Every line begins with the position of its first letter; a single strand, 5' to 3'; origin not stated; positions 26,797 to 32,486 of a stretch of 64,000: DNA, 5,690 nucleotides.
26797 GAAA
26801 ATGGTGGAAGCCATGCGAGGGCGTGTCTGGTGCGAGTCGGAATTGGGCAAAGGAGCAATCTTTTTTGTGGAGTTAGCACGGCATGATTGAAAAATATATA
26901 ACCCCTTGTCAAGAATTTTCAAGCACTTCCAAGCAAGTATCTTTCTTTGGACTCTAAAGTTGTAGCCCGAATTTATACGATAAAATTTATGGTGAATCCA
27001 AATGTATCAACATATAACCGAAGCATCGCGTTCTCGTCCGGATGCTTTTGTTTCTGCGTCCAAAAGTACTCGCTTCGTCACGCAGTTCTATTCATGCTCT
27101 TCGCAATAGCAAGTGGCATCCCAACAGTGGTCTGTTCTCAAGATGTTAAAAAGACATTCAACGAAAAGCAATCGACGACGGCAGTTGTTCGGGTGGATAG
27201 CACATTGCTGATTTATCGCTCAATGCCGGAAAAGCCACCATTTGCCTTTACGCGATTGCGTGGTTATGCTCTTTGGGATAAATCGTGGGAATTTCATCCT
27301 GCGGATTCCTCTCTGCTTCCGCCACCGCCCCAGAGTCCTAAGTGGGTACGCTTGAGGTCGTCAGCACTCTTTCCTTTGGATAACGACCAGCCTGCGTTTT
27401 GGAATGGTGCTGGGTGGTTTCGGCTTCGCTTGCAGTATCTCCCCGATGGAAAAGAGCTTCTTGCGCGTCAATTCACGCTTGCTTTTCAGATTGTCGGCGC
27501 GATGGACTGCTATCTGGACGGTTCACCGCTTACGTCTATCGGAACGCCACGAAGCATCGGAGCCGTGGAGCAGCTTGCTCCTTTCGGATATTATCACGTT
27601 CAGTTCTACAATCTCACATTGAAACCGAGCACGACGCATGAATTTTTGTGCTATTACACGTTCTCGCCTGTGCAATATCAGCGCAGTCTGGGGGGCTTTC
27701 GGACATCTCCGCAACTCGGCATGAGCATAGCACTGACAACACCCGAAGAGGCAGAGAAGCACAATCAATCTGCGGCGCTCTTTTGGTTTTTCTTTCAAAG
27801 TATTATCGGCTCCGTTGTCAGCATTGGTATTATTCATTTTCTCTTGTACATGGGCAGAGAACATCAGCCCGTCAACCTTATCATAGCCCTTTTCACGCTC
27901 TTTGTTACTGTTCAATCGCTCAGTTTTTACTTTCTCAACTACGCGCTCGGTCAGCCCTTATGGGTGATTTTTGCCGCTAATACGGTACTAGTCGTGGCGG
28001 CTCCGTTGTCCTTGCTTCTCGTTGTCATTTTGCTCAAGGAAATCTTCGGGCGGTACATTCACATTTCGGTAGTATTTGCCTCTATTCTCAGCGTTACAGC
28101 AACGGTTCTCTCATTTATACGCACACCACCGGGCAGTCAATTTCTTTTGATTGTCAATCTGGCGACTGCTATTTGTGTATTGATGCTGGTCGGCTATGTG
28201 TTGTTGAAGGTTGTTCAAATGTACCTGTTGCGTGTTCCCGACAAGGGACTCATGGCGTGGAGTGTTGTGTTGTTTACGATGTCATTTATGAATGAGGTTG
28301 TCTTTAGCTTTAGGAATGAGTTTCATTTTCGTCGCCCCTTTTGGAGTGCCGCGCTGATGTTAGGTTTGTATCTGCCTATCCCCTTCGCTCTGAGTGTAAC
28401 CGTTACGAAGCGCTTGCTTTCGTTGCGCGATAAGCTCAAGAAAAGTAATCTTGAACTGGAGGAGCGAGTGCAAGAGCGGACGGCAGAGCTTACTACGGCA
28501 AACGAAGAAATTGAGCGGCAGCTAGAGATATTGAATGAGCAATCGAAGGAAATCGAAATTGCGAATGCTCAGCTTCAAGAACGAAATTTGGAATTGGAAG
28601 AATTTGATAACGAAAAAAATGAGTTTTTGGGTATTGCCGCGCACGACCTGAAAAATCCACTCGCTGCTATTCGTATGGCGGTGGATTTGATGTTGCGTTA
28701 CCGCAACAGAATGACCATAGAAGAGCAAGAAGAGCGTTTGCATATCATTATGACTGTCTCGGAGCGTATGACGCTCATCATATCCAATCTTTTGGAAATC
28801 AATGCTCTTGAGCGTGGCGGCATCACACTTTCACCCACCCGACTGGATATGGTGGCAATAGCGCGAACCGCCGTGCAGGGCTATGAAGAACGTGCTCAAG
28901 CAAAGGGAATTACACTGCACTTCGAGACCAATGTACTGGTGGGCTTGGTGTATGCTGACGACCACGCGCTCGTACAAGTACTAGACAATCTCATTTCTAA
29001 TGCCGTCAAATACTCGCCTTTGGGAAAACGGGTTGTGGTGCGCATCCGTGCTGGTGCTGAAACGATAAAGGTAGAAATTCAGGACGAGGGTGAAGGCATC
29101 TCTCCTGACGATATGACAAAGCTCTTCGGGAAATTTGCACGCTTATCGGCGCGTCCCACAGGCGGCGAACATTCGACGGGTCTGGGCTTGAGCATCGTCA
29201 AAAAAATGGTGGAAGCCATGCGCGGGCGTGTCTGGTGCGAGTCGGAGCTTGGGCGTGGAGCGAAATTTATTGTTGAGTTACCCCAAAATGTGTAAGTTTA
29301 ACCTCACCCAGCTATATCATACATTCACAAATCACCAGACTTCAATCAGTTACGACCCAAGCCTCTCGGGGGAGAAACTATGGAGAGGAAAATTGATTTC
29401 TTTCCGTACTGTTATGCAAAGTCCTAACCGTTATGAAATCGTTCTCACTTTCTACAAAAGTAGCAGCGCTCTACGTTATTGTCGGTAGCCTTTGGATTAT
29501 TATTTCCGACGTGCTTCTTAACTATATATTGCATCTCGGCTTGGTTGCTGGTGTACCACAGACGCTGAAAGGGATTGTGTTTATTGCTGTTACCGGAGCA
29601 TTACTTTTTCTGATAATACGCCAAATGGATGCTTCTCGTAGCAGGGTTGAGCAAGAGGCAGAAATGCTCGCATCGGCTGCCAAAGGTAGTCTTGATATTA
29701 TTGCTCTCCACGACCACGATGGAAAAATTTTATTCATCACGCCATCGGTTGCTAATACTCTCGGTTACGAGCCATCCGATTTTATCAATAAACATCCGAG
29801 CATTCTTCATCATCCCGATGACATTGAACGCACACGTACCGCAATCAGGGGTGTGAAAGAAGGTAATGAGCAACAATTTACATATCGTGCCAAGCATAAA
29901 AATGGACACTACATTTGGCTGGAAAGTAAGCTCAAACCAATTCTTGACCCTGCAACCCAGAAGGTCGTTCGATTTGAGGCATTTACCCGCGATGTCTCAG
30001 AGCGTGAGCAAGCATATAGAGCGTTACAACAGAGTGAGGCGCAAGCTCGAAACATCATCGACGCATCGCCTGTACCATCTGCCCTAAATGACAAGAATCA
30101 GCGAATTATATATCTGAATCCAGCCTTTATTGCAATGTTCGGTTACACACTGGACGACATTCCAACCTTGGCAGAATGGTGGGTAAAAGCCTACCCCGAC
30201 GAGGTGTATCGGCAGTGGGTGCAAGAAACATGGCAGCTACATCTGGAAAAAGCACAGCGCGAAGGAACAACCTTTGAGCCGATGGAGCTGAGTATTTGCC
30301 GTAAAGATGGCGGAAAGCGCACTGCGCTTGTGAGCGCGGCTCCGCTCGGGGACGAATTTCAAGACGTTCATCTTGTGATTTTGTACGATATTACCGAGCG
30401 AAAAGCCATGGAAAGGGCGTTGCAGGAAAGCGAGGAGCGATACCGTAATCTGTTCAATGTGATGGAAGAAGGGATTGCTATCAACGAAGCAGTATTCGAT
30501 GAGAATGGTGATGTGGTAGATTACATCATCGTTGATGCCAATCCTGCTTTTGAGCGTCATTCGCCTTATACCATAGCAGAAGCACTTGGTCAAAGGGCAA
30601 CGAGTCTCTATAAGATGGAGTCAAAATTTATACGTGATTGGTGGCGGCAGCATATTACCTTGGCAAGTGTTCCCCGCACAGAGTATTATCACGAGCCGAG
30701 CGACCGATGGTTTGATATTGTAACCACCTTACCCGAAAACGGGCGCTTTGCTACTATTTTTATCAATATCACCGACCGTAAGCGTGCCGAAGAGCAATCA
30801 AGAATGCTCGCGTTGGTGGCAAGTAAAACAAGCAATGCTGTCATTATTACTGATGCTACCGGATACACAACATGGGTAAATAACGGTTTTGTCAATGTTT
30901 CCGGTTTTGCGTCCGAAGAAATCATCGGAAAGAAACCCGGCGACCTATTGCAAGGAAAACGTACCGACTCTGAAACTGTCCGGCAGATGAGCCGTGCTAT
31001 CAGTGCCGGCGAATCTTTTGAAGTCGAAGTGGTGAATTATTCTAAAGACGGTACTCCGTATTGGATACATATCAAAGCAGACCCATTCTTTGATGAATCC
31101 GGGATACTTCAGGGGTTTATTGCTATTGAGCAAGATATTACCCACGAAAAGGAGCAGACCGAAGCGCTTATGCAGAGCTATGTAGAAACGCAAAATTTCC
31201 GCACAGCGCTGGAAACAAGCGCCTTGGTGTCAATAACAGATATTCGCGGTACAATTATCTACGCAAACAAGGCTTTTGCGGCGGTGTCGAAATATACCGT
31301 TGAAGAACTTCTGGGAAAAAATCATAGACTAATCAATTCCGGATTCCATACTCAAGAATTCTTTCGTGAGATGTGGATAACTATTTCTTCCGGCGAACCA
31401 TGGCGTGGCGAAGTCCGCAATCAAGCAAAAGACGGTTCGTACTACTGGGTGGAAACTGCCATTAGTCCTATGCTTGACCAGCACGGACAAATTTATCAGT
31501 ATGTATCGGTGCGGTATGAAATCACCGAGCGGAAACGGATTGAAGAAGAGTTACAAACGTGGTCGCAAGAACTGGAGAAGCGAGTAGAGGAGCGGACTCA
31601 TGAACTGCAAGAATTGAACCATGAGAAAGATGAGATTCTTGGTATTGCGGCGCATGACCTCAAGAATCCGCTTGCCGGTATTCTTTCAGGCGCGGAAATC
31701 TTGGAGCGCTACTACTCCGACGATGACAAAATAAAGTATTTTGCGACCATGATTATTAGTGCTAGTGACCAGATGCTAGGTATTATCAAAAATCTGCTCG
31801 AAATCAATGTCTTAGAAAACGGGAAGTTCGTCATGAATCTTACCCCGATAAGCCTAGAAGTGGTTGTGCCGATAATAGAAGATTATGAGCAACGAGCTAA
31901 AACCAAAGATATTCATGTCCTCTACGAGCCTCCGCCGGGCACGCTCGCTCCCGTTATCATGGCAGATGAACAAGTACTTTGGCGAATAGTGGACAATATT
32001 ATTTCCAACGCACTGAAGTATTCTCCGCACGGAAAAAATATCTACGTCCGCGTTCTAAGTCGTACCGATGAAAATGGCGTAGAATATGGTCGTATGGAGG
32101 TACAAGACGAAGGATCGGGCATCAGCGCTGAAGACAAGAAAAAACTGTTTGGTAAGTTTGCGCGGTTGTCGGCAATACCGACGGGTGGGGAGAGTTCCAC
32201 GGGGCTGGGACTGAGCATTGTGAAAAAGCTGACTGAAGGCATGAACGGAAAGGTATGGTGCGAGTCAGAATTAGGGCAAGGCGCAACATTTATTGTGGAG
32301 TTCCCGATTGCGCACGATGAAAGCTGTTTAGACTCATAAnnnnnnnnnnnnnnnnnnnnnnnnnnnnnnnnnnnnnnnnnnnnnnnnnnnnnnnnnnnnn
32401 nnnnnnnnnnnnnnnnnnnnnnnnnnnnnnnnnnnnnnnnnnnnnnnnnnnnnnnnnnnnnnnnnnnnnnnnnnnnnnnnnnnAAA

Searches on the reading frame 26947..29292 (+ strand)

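Call 67: search_protein_families(library=pfam, proteins=[window:26947-29292:+], max_evalue=0.00001)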
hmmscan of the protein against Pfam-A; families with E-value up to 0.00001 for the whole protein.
window:26947-29292:+ (782 aa): 2 families
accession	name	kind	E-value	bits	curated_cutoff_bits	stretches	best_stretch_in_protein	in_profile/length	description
PF02518.31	HATPase_c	-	2.7e-28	99.1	26.4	1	671-780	2-109/111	Histidine kinase-, DNA gyrase B-, and HSP90-like ATPase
PF00512.31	HisKA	-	8.1e-12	45.5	26.9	1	557-623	2-65/66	His Kinase A (phospho-acceptor) domain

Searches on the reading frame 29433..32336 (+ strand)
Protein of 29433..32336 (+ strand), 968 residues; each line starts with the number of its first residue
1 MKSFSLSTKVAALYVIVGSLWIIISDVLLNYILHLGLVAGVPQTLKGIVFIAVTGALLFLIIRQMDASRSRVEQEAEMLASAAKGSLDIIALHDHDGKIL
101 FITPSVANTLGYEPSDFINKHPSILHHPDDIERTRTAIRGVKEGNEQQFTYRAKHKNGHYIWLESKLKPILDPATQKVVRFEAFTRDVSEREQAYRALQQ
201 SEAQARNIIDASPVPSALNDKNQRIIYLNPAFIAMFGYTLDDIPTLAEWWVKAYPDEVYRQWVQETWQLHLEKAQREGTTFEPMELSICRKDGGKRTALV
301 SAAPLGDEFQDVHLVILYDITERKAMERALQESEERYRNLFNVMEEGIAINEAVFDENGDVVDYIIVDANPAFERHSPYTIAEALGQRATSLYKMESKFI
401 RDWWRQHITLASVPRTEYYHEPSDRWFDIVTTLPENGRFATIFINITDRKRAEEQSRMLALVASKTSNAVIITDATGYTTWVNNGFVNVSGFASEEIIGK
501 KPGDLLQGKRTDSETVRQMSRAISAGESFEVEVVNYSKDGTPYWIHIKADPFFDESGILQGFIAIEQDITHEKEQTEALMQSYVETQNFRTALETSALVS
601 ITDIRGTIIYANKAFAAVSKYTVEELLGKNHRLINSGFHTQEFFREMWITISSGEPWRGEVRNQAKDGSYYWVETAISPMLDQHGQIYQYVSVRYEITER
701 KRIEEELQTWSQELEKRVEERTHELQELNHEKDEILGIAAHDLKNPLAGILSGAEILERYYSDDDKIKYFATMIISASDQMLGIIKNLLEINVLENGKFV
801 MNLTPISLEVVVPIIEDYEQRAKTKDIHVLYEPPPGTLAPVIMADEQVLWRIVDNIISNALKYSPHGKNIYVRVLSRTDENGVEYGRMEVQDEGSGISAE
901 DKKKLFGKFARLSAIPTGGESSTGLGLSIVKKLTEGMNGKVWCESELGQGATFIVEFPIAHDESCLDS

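Call 67: search_protein_families(library=pfam, proteins=[window:29433-32336:+], max_evalue=0.00001)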
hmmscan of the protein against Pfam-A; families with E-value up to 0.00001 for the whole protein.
window:29433-32336:+ (968 aa): 9 families
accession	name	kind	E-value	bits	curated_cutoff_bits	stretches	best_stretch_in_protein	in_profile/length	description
PF13426.13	PAS_9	-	1.6e-67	224.7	27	4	468-570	2-102/103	PAS domain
PF08447.18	PAS_3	-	4.2e-47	158.8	25.6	3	100-182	2-86/89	PAS fold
PF00989.32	PAS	-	4.3e-46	156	22.6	4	466-569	10-113/113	PAS fold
PF08448.16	PAS_4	-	2e-43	147.6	23.1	4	466-573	4-109/110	PAS fold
PF02518.31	HATPase_c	-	5.6e-26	91.6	26.4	1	845-959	2-109/111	Histidine kinase-, DNA gyrase B-, and HSP90-like ATPase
PF13188.13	PAS_8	-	9.3e-26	89.3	21.8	1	206-245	4-43/65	PAS domain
PF00512.31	HisKA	-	9.6e-11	42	26.9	1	732-796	2-65/66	His Kinase A (phospho-acceptor) domain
PF18095.7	PAS_12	-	9.3e-08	32.2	22.6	0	92-168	62-136/153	UPF0242 C-terminal PAS-like domain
PF14598.12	PAS_11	-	3.3e-07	30.7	25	1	93-178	8-94/109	PAS domain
